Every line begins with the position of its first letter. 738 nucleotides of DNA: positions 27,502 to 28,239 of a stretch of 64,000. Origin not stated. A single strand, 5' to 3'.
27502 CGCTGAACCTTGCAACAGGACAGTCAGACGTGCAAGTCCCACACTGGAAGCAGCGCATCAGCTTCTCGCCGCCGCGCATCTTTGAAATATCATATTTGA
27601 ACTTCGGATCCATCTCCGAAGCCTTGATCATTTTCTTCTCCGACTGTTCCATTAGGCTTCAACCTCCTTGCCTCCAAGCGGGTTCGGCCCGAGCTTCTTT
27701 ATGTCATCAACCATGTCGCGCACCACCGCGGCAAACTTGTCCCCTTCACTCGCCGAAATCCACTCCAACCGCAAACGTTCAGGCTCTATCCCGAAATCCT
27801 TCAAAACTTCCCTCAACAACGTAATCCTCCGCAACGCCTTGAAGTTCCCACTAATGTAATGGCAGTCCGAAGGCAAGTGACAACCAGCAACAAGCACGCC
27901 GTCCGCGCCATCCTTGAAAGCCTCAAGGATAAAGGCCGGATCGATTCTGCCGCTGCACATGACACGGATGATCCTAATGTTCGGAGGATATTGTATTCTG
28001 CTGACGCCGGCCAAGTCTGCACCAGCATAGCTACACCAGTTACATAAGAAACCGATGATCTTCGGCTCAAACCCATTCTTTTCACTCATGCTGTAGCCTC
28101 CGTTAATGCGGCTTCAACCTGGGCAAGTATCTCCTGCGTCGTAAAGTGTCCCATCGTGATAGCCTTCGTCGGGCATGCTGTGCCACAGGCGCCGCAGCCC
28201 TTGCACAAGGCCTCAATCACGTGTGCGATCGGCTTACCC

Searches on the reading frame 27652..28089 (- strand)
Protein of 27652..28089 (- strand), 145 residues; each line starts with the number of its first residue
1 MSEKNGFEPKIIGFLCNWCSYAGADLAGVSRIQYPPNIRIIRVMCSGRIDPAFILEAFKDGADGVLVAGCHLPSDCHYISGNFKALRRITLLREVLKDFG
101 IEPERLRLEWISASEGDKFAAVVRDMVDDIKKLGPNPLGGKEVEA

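Call 6: search_protein_families(library=pfam, proteins=[window:27652-28089:-], max_evalue=0.01)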
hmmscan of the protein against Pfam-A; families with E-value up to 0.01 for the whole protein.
window:27652-28089:- (145 aa): 1 family
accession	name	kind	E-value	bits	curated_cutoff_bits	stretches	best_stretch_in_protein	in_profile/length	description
PF02662.21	FlpD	-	2.4e-56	189.5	22.3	1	11-134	1-123/123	Methyl-viologen-reducing hydrogenase, delta subunit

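Call 34: search_protein_families(library=ncbifam, proteins=[window:27652-28089:-], max_evalue=0.00001)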
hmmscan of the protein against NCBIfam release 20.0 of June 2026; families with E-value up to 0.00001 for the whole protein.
window:27652-28089:- (145 aa): 3 families
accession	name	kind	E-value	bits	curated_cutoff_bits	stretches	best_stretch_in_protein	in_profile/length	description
NF040770.1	hetero_SS_HdrA2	exception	2.7e-59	201.1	1100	1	3-136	642-774/777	CoB-CoM heterodisulfide reductase HdrA2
NF045873.1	F420_non_VhuD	exception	1.5e-43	148.1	215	1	8-138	1-130/132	F420-non-reducing hydrogenase iron-sulfur subunit VhuD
NF041891.1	hdrA_Methbact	equivalog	2.8e-15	55.6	1300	1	2-130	637-758/762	ferredoxin:CoB-CoM heterodisulfide reductase subunit HdrA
